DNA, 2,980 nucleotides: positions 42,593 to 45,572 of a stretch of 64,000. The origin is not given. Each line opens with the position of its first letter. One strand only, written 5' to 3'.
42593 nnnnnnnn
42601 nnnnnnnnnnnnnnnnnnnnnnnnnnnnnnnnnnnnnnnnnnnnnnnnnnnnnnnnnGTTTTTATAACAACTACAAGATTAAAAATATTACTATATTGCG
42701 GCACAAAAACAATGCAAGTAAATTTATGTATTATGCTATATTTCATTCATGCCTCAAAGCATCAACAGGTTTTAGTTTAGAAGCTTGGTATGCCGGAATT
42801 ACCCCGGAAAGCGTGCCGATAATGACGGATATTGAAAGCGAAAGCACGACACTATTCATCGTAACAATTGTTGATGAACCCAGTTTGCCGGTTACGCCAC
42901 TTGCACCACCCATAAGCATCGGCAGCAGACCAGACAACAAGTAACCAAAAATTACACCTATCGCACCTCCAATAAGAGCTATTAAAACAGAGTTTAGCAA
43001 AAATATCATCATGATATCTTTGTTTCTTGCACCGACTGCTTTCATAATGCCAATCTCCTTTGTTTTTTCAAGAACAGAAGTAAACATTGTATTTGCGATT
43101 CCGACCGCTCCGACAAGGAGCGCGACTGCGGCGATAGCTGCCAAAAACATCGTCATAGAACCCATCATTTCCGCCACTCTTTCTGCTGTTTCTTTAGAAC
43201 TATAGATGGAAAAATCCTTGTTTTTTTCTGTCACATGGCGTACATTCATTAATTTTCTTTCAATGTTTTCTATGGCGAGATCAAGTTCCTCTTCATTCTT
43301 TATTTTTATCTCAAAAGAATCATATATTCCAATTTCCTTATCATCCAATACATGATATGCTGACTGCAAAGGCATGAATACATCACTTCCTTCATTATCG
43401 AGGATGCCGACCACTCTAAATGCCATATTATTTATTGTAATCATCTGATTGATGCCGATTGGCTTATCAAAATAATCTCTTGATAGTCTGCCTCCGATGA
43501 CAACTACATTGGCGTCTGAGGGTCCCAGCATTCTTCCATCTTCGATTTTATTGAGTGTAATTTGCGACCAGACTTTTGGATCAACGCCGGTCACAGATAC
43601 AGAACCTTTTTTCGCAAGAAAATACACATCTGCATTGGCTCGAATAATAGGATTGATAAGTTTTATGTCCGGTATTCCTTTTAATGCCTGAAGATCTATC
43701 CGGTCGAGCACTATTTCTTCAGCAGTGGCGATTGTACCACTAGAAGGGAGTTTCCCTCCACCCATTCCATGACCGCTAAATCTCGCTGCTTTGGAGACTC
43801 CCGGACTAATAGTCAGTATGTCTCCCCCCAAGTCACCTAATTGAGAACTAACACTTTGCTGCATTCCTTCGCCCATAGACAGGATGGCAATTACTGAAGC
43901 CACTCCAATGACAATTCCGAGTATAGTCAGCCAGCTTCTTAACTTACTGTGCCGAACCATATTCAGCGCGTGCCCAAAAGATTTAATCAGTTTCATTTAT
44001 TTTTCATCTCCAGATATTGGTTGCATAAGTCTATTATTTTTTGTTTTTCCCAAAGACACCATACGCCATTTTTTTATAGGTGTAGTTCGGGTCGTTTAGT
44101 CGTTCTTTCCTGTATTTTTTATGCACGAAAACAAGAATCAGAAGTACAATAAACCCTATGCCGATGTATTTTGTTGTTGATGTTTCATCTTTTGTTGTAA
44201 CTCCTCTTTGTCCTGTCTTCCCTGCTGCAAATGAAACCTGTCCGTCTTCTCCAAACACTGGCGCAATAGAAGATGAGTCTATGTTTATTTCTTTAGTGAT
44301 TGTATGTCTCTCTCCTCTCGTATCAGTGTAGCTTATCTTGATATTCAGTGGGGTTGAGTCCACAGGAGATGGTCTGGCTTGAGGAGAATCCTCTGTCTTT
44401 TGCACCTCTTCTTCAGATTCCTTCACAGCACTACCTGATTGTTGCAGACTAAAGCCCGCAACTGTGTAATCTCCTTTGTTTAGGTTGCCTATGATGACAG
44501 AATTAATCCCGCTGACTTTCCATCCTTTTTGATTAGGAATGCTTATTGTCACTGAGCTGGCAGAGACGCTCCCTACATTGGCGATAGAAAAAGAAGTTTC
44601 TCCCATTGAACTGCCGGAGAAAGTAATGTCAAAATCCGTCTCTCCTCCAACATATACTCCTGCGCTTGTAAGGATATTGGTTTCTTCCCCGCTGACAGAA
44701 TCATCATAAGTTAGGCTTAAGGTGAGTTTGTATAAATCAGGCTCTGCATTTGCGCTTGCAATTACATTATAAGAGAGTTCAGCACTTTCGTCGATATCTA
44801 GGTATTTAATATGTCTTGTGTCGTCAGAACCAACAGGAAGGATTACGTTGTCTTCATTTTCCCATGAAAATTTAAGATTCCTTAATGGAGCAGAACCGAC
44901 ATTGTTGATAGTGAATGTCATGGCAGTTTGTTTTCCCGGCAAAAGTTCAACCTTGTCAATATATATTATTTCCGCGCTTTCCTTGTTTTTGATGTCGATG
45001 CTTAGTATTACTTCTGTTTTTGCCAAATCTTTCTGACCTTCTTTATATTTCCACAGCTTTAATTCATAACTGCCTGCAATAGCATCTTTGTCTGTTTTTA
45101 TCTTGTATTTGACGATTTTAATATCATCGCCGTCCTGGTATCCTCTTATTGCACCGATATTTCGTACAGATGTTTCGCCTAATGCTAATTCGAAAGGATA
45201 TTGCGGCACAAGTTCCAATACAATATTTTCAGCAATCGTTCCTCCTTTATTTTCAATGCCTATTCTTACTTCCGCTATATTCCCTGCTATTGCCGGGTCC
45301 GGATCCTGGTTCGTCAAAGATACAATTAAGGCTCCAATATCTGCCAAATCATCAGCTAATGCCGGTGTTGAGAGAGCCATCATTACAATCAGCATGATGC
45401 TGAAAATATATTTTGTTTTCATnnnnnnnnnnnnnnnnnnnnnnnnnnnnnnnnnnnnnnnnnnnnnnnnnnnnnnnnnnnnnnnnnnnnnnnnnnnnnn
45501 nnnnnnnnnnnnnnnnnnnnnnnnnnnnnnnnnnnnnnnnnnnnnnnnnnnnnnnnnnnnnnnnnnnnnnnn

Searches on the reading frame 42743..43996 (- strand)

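Call 87: search_protein_families(library=pfam, proteins=[window:42743-43996:-], max_evalue=0.00001)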
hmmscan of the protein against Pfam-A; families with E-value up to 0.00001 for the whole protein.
window:42743-43996:- (417 aa): 2 families
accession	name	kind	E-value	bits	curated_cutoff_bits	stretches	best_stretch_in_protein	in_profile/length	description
PF12704.14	MacB_PCD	-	1.9e-34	120.2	27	1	21-247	1-206/207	MacB-like periplasmic core domain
PF02687.27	FtsX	-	1.2e-20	74.2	25.5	1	287-410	2-120/120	FtsX-like permease C-terminal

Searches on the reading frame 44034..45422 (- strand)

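Call 87: search_protein_families(library=pfam, proteins=[window:44034-45422:-], max_evalue=0.00001)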
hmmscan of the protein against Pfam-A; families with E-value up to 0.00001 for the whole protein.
window:44034-45422:- (462 aa): 1 family
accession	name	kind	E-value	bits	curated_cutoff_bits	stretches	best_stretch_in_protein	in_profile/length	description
PF10633.15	NPCBM_assoc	-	1.5e-08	35.1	24.4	0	162-239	3-77/78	NPCBM-associated, NEW3 domain of alpha-galactosidase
